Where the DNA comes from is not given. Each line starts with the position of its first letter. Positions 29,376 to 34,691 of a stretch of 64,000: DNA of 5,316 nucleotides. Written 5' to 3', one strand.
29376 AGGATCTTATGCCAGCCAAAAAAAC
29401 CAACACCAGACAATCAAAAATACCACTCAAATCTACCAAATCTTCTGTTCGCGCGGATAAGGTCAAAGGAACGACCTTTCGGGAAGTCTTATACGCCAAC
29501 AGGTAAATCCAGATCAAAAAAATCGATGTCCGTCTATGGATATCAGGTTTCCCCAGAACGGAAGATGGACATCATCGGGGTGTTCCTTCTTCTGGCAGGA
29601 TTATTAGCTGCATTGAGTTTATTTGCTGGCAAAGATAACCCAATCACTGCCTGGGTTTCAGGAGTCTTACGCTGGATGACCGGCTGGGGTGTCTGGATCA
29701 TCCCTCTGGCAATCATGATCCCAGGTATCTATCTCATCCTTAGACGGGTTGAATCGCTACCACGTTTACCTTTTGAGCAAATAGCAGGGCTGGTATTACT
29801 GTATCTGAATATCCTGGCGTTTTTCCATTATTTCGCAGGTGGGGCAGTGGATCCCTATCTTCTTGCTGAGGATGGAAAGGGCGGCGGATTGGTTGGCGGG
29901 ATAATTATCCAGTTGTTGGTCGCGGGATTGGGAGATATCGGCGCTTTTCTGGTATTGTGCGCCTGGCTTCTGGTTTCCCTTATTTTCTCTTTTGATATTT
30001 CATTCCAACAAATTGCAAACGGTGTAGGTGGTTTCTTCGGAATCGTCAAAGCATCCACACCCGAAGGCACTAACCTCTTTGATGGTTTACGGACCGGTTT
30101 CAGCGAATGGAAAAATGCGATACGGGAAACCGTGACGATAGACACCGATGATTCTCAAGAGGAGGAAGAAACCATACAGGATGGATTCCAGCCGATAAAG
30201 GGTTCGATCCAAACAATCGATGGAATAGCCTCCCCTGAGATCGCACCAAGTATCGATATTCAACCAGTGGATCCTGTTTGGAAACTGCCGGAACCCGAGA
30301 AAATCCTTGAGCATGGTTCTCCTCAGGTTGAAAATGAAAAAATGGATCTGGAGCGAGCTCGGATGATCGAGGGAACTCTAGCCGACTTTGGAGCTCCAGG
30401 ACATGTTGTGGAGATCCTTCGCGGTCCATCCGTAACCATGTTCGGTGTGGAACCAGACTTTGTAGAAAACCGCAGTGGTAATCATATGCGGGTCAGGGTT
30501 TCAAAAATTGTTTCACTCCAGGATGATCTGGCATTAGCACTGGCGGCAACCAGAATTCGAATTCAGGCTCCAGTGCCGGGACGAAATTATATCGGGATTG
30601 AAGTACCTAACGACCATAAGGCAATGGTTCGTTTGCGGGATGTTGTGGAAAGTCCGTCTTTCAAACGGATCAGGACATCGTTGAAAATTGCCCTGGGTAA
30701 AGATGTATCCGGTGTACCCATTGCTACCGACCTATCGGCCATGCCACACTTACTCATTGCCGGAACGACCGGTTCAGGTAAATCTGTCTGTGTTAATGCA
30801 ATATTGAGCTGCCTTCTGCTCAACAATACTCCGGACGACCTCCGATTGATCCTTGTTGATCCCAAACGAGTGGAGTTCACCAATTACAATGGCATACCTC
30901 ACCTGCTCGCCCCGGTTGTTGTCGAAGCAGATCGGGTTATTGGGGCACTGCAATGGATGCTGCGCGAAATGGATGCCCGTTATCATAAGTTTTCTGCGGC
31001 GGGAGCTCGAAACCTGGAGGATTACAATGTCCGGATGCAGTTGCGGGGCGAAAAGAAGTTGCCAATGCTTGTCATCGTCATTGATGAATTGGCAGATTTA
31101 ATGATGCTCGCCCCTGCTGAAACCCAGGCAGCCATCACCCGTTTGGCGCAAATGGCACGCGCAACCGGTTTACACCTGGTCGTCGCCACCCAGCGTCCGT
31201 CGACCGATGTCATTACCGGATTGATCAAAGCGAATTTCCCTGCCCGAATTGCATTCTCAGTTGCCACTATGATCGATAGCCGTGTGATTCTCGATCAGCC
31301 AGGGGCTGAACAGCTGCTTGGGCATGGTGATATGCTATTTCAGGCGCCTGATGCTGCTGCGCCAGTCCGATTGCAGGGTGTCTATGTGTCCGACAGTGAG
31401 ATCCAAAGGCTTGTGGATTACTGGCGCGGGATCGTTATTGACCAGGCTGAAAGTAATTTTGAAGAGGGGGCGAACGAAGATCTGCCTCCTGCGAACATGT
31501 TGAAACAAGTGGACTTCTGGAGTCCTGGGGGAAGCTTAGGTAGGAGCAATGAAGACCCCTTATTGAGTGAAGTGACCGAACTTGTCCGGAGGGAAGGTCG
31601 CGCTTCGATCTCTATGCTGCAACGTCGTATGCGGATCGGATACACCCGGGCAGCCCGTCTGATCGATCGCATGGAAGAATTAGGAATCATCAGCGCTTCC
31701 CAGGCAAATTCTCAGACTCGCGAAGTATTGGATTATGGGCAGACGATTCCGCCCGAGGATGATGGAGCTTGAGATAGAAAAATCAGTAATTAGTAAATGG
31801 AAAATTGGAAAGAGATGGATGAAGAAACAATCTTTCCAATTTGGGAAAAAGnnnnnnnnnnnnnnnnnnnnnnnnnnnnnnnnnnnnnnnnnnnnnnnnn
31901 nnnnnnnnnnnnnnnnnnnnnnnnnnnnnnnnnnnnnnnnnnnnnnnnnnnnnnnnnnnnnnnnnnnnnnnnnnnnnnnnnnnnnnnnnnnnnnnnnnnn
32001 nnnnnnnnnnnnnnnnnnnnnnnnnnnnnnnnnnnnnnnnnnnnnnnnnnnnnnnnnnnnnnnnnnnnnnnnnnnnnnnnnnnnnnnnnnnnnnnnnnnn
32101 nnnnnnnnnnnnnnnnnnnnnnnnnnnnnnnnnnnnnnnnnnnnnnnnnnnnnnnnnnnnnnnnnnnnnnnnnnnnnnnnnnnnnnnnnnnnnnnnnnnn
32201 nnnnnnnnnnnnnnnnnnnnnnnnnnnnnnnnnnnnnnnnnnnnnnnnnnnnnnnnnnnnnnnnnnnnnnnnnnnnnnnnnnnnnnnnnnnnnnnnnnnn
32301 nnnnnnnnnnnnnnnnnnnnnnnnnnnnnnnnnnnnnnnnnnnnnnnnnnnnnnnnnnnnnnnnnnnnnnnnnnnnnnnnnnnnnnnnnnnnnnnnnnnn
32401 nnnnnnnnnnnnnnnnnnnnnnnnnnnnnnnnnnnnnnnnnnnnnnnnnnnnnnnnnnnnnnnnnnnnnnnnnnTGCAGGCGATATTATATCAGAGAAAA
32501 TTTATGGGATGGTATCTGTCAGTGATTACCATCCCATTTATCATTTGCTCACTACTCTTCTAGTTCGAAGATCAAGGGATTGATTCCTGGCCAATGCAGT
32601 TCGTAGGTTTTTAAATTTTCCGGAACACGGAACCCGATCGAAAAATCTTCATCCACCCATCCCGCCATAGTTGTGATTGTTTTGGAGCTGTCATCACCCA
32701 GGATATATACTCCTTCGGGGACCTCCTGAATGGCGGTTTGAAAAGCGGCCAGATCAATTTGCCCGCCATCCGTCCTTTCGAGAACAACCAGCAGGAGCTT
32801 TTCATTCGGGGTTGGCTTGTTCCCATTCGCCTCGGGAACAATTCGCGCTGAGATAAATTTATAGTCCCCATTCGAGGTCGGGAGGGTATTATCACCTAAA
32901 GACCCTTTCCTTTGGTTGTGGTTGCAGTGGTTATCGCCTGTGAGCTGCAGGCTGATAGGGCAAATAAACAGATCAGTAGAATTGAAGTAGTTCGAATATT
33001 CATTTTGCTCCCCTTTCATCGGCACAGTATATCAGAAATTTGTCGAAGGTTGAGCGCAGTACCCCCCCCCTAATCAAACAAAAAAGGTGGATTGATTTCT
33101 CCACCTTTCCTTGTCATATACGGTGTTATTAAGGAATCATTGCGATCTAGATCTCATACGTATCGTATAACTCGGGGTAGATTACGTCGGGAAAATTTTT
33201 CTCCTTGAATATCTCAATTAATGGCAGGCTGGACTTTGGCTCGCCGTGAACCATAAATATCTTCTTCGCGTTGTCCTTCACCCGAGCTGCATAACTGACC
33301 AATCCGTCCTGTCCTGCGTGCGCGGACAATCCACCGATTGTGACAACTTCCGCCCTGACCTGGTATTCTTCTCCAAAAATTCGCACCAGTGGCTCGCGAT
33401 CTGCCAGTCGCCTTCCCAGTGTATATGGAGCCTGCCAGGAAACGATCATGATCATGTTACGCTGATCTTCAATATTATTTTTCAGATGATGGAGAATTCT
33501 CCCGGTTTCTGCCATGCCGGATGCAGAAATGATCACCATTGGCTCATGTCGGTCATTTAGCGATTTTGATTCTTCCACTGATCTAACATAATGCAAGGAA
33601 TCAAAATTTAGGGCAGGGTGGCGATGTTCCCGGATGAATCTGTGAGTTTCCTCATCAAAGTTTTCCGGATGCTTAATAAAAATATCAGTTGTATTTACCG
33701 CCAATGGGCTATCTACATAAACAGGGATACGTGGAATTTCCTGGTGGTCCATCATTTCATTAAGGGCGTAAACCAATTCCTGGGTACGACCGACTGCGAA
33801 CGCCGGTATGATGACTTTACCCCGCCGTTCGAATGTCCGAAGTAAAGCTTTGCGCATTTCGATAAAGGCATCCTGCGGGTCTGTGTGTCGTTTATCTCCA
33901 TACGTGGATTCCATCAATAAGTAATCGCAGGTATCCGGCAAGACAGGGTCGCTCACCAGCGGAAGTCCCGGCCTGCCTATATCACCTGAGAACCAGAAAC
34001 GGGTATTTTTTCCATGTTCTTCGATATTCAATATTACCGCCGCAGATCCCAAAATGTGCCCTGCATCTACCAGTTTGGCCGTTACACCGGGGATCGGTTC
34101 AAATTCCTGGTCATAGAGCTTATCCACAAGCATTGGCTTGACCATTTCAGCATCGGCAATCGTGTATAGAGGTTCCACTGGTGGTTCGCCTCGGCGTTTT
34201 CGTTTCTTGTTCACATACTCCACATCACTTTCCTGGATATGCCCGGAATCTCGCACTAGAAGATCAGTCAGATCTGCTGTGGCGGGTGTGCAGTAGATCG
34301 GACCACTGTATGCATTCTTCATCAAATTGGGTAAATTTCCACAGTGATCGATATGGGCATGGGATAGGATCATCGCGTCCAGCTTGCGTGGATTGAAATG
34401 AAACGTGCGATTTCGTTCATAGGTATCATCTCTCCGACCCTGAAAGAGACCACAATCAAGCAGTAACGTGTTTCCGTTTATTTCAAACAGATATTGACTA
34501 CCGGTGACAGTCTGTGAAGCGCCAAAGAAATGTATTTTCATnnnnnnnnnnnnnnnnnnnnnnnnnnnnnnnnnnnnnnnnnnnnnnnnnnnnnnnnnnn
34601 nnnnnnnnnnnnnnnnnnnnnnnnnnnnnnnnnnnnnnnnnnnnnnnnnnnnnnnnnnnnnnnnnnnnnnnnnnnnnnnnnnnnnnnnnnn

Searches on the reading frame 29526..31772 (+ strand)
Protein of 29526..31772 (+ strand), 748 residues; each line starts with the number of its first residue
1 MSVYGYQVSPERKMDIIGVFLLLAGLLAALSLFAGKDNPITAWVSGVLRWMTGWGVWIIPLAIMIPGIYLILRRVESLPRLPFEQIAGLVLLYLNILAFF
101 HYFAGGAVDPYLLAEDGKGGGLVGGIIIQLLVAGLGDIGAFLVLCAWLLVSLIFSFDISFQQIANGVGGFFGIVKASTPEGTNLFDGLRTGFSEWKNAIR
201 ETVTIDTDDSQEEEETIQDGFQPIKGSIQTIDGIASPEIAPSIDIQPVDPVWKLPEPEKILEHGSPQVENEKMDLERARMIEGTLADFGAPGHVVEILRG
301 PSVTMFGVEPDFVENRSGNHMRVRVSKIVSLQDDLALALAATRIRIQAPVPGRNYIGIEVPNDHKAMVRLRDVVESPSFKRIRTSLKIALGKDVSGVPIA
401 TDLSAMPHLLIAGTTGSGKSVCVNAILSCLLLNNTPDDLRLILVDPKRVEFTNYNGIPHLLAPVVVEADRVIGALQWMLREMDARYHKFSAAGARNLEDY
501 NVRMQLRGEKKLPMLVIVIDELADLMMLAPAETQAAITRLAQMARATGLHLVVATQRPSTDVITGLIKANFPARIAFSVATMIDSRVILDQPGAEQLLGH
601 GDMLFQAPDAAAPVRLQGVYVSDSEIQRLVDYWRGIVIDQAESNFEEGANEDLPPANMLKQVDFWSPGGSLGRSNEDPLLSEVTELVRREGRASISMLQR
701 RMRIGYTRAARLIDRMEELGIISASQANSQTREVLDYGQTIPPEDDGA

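Call 77: search_protein_families(library=pfam, proteins=[window:29526-31772:+], max_evalue=0.00001)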
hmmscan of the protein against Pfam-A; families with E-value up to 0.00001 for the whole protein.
window:29526-31772:+ (748 aa): 5 families
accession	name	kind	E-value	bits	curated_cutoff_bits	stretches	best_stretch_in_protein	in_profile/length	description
PF01580.24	FtsK_SpoIIIE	-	2.7e-58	197.5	24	1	369-559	1-220/221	FtsK/SpoIIIE family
PF17854.6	FtsK_alpha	-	6.1e-23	81.4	22.9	1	261-362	7-101/101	FtsK alpha domain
PF09397.16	FtsK_gamma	-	8.4e-23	80.3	30.6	1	675-735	2-61/63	Ftsk gamma domain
PF13491.11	FtsK_4TM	-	1.1e-11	45.1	23.1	1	42-167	52-170/171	4TM region of DNA translocase FtsK/SpoIIIE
PF01935.23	DUF87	-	2.1e-07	31.7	23.2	1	395-540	10-118/220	Helicase HerA, central domain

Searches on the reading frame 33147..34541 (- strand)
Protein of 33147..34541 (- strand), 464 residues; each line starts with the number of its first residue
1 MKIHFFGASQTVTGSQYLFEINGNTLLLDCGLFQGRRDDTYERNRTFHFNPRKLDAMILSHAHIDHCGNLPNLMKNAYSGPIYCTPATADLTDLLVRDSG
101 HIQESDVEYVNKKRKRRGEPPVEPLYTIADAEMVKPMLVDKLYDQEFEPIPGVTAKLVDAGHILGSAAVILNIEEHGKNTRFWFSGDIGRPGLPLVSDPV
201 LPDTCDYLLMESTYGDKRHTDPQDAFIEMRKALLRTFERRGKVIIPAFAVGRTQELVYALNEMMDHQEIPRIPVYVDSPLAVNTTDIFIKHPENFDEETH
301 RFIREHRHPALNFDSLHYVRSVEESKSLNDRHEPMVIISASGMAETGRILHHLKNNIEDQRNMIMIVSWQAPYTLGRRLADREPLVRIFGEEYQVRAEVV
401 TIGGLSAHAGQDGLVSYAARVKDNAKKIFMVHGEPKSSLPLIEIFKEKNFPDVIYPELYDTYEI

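Call 77: search_protein_families(library=pfam, proteins=[window:33147-34541:-], max_evalue=0.00001)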
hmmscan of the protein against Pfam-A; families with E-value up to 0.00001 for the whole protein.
window:33147-34541:- (464 aa): 4 families
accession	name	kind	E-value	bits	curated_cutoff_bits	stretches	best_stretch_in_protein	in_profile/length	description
PF10996.14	Beta-Casp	-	4.4e-40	137.4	27.7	1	253-379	1-120/120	Beta-Casp domain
PF00753.33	Lactamase_B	-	1.7e-11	44.9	22.7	1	14-199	6-161/196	Metallo-beta-lactamase superfamily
PF07521.17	RMMBL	-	2.8e-11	43.7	21.6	1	393-445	2-52/63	Zn-dependent metallo-hydrolase RNA specificity domain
PF12706.13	Lactamase_B_2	-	6.6e-08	32.8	27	1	26-91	3-69/200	Beta-lactamase superfamily domain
